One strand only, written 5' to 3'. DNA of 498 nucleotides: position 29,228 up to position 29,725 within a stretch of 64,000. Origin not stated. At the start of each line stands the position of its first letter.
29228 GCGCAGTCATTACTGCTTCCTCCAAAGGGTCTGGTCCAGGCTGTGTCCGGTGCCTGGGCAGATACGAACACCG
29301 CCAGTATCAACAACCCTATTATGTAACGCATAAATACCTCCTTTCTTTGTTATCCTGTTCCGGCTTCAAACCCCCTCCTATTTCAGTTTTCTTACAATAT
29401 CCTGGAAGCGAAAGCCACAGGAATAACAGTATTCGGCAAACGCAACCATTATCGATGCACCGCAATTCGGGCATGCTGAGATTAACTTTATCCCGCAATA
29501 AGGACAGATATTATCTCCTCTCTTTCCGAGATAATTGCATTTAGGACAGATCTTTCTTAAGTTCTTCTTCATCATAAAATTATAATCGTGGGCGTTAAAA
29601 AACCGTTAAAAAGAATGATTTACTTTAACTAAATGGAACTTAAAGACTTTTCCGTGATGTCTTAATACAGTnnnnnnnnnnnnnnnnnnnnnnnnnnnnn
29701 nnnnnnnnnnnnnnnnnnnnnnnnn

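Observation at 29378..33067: Unusual regulator architecture (ATPase-TPR-SARP) with a double zinc-ribbon partner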

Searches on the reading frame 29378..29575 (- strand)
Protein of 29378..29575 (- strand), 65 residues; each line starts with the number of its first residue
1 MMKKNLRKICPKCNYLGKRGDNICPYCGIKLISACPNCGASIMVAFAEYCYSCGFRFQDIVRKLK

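Call 6: search_protein_families(library=pfam, proteins=[window:29378-29575:-], max_evalue=0.01)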
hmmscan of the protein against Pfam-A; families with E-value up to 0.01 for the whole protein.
window:29378-29575:- (65 aa): 7 families
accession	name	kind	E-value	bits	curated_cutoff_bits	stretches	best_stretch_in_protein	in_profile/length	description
PF12773.13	DZR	-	4.4e-12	46.4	27.3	2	10-54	1-45/45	Double zinc ribbon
PF13240.11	Zn_Ribbon_1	-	7.7e-08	32.3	25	2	10-31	2-23/23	zinc-ribbon domain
PF13248.11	Zn_ribbon_3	-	6e-07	29.2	27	1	9-31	4-26/26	zinc-ribbon domain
PF17032.10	Zn_ribbon_15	-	0.00012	23.3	28.9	0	3-28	48-73/73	zinc-ribbon family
PF18912.6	DZR_2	-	0.0014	18.8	27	1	10-53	10-55/56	Double zinc ribbon domain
PF10083.14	DUF2321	-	0.0064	16.6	24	1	13-43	18-48/157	Uncharacterized protein conserved in bacteria (DUF2321)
PF10571.15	UPF0547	-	0.0068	16.9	29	0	35-58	3-25/26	Uncharacterised protein family UPF0547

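Call 7: search_protein_families(library=ncbifam, proteins=[window:29378-29575:-], max_evalue=0.01)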
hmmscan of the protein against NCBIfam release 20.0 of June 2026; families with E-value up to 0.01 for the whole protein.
window:29378-29575:- (65 aa): 2 families
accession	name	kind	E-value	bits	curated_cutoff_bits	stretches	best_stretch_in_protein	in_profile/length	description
NF011149.0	PRK14559.1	equivalog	0.00011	21.1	374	1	9-59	3-53/642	serine/threonine phosphatase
NF049953.1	ribbon_DG_selen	exception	0.0015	18.5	130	0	6-31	146-171/172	zinc ribbon-containing (seleno)protein DG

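Call 62: find_homologous_proteins(query=window:29378-29572:-, max_evalue=0.001)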
Query window:29378-29572:- (64 aa): 1 proteins with E <= 0.001 among 1 candidates.
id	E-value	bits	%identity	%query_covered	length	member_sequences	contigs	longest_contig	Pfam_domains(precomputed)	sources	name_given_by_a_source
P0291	1.5e-37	144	100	100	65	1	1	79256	PF13240.12,PF12773.14,PF13248.12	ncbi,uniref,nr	ncbi:MAG TPA: hypothetical protein ENI34_09250 [candidate division WOR-3 bacterium]|uniref:DZANK-typ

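Call 64: find_homologous_proteins(query=A2, max_evalue=0.001)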
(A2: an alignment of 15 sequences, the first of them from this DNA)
Query A2 (15 sequences) (64 aa, profile of the alignment): 39 proteins with E <= 0.001 among 382 candidates.
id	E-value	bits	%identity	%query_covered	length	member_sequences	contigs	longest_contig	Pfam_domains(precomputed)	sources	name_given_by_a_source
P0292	3.3e-35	138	69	92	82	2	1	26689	PF13240.12,PF12773.14,PF28085.1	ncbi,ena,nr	ncbi:zinc ribbon domain-containing protein [candidate division WOR-3 bacterium]|nr:zinc ribbon domai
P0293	6.4e-34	134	71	91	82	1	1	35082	PF13240.12,PF12773.14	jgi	jgi:predicted amidophosphoribosyltransferase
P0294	1.3e-33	133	69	97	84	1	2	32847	PF13240.12,PF12773.14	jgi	-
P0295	7.7e-33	130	69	97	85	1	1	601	PF13240.12,PF12773.14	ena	-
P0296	2.0e-32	129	63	94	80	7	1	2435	PF13240.12,PF12773.14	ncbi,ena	-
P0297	3.8e-32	128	68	97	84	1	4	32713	PF13240.12,PF12773.14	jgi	jgi:hypothetical protein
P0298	4.9e-32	127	69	97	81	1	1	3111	PF13240.12,PF12773.14,PF10571.16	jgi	jgi:predicted amidophosphoribosyltransferase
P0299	2.0e-31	126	60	94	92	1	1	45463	PF12773.14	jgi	-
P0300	2.9e-31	125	60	94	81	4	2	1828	PF12773.14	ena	-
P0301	3.1e-31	125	62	91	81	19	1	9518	-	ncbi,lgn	-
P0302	6.1e-31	124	65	94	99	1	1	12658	-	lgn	-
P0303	7.5e-31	124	62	91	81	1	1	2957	PF12773.14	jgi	jgi:transcription elongation factor Elf1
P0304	2.9e-30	122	60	94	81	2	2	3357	PF13240.12,PF12773.14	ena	-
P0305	7.2e-30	121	58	94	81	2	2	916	-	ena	-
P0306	7.9e-30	120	58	97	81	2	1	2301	PF12773.14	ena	-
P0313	7.4e-27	111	60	89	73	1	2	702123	PF12773.14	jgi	-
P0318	8.4e-24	101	58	94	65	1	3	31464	PF12773.14,PF13248.12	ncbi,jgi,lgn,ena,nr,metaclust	ncbi:MAG: hypothetical protein AMJ46_13540 [Latescibacteria bacterium DG_63]|nr:MAG: hypothetical pr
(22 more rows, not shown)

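Call 65: find_encoding_contigs(protein=P0318, flank=7000, max_places=2)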
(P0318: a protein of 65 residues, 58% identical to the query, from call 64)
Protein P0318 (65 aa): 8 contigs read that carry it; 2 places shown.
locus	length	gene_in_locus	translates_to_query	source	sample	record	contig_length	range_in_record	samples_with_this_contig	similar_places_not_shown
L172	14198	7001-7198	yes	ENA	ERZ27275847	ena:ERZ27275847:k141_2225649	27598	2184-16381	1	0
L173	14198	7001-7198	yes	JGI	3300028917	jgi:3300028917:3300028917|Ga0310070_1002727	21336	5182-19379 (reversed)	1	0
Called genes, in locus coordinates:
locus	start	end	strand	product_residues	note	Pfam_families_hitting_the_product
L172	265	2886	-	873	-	PF04371:PAD_porph, PF27237:AF_1625_C, PF00404:Dockerin_1 (weak)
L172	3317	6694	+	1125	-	PF13191:AAA_16, PF13401:AAA_22 (weak), PF17874:TPR_MalT (weak), PF13424:TPR_12 (faint), PF03704:BTAD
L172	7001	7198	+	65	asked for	PF13248:Zn_ribbon_3 (faint), PF12773:DZR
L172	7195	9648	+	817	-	-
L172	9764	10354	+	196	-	PF18962:Por_Secre_tail (weak), PF13860:FlgD_ig (weak)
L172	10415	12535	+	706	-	PF08309:LVIVD, PF09826:Beta_propel (faint), PF13570:Beta-prop_ACSF4 (faint), PF08309:LVIVD, PF18962:Por_Secre_tail (weak)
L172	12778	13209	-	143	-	PF01451:LMWPc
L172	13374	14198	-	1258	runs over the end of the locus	PF00069:Pkinase, PF07714:PK_Tyr_Ser-Thr, PF13191:AAA_16, PF13424:TPR_12 (weak), PF00515:TPR_1 (weak), PF13424:TPR_12, PF17874:TPR_MalT (weak), PF13424:TPR_12 (weak), +8 more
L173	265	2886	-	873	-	PF04371:PAD_porph, PF27237:AF_1625_C, PF00404:Dockerin_1 (weak)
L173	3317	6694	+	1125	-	PF13191:AAA_16, PF13401:AAA_22 (weak), PF17874:TPR_MalT (weak), PF13424:TPR_12 (faint), PF03704:BTAD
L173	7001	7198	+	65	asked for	PF13248:Zn_ribbon_3 (faint), PF12773:DZR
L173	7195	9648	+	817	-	-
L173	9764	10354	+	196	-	PF18962:Por_Secre_tail (weak), PF13860:FlgD_ig (weak)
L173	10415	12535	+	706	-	PF08309:LVIVD, PF09826:Beta_propel (faint), PF13570:Beta-prop_ACSF4 (faint), PF08309:LVIVD, PF18962:Por_Secre_tail (weak)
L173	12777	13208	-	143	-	PF01451:LMWPc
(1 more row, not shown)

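Call 66: find_encoding_contigs(protein=P0313, flank=7000, max_places=2)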
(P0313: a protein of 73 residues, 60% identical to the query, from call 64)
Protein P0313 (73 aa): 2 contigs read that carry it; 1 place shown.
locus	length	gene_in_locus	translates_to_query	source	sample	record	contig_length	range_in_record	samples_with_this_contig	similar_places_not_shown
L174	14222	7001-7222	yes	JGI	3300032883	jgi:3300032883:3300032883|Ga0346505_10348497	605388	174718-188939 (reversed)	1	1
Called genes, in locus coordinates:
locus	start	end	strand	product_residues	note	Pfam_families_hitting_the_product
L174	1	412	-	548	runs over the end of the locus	PF00515:TPR_1 (weak), PF07719:TPR_2 (weak), PF13414:TPR_11 (weak), PF13432:TPR_16 (weak), PF14559:TPR_19, PF13432:TPR_16, PF14559:TPR_19, PF13424:TPR_12 (weak), +19 more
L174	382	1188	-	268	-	-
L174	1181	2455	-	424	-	PF00919:UPF0004, PF04055:Radical_SAM, PF18693:TRAM_2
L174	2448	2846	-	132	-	PF03061:4HBT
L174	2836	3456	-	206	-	PF03548:LolA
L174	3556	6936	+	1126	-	PF13191:AAA_16, PF13401:AAA_22 (faint), PF13181:TPR_8 (faint), PF28559:TPR_SusR (faint), PF00515:TPR_1 (faint), PF17874:TPR_MalT (weak), PF13424:TPR_12 (weak), PF03704:BTAD, +1 more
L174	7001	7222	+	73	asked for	PF12773:DZR (faint)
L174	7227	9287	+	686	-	-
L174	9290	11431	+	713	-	-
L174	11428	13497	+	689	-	-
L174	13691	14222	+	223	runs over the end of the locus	-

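Call 71: search_protein_families(library=padloc, proteins=[window:29378-29575:-], max_evalue=0.01)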
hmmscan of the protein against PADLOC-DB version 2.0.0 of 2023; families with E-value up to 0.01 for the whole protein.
window:29378-29575:- (65 aa): 0 families

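Call 85: predict_structure(alignment_id=A3)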
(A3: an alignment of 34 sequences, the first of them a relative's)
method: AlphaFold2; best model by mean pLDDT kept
length: 65 residues; sequences in the alignment: 34
mean_pLDDT: 83.6   pTM: 0.67
mean pLDDT of the five models: 83.6, 80.9, 56.6, 55.8, 50.6
residues with pLDDT >= 90: 28; 70-90: 28; 50-70: 6; < 50: 3
segments of 3 or more residues with pLDDT < 50: 1-3
pLDDT, mean of each block of 10 residues (from residue 1): 67 87 91 91 82 90 70
secondary structure, 60 per line:
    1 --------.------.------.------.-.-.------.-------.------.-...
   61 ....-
elements in order: H58-64

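Call 87: fold_search(model_id=the predicted structure, library=pdb)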
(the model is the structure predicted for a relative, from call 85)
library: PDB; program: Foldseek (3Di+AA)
matches with E <= 10: 175; with E <= 0.001: 0
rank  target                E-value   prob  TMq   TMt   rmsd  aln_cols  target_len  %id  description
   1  8bd5_Q                1.3e-02  1.00  0.69  0.31   3.9        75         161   17  Cas12k-sgRNA-dsDNA-S15-TniQ-TnsC transposon recruitment complex (released 2022-12-28)
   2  7oxd                  5.6e-02  0.99  0.55  0.26   2.4        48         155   21  Crystal structure of Scytonema hofmanni transposition protein TniQ (released 2021-12-01)
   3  5ijl                  5.9e-02  0.69  0.38  0.03  10.2        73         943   23  D-family DNA polymerase - DP2 subunit (catalytic subunit) (released 2016-08-31)
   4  9f29_B                5.9e-02  0.66  0.38  0.03  10.5        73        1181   23  Pyrococcus abyssi PolD in complex with Rpa2 winged-helix domain class 1 (composite map) (released 2024-12-04)
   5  9f2a_B                6.4e-02  0.66  0.38  0.03  10.5        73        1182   23  Pyrococcus abyssi PolD in complex with Rpa2 winged-helix domain class 2 (composite map) (released 2024-12-04)
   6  7n6i_A                1.3e-01  0.98  0.65  0.30   2.1        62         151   19  ATP-bound TnsC-TniQ complex from ShCAST system (released 2021-07-28)
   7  8ea3_Q                1.8e-01  0.93  0.54  0.24   2.3        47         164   21  V-K CAST Transpososome from Scytonema hofmanni, major configuration (released 2022-11-30)
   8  8ppt_B                2.3e-01  0.30  0.34  0.03  10.4        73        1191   25  Pyrococcus abyssi DNA polymerase D (PolD) in its editing mode bound to a primer/template substrate containing a mismat (released 2023-12-20)
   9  9hxw_A                2.6e-01  0.54  0.38  0.01   6.0        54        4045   22  Cryo-EM structure of the human UBR4/KCMF1/CALM1 complex (composite map) (released 2025-12-10)
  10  7svu_X                3.9e-01  0.69  0.57  0.26   3.9        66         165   20  TnsBctd-TnsC-TniQ complex (released 2022-11-23)
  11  8fcu_P                4.8e-01  0.60  0.43  0.10   3.6        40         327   25  Cryo-EM structure of Cascade-DNA-TniQ-TnsC complex in type I-B CAST system (released 2023-08-09)
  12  6hms_B                5.2e-01  0.30  0.34  0.03   7.5        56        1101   30  Cryo-EM map of DNA polymerase D from Pyrococcus abyssi in complex with DNA (released 2019-01-30)
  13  4zn3_B                7.8e-01  0.54  0.31  0.31   1.8        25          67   40  Crystal Structure of MjSpt4:Spt5 complex conformation B (released 2016-03-16)
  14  9lvj_C                7.8e-01  0.20  0.41  0.07   9.1        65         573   22  Cryo-EM structure of Sestrin2 bound human GATOR2 complex (released 2025-08-13)
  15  7uhy_B                8.3e-01  0.12  0.34  0.05  11.1        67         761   15  Human GATOR2 complex (released 2022-07-20)
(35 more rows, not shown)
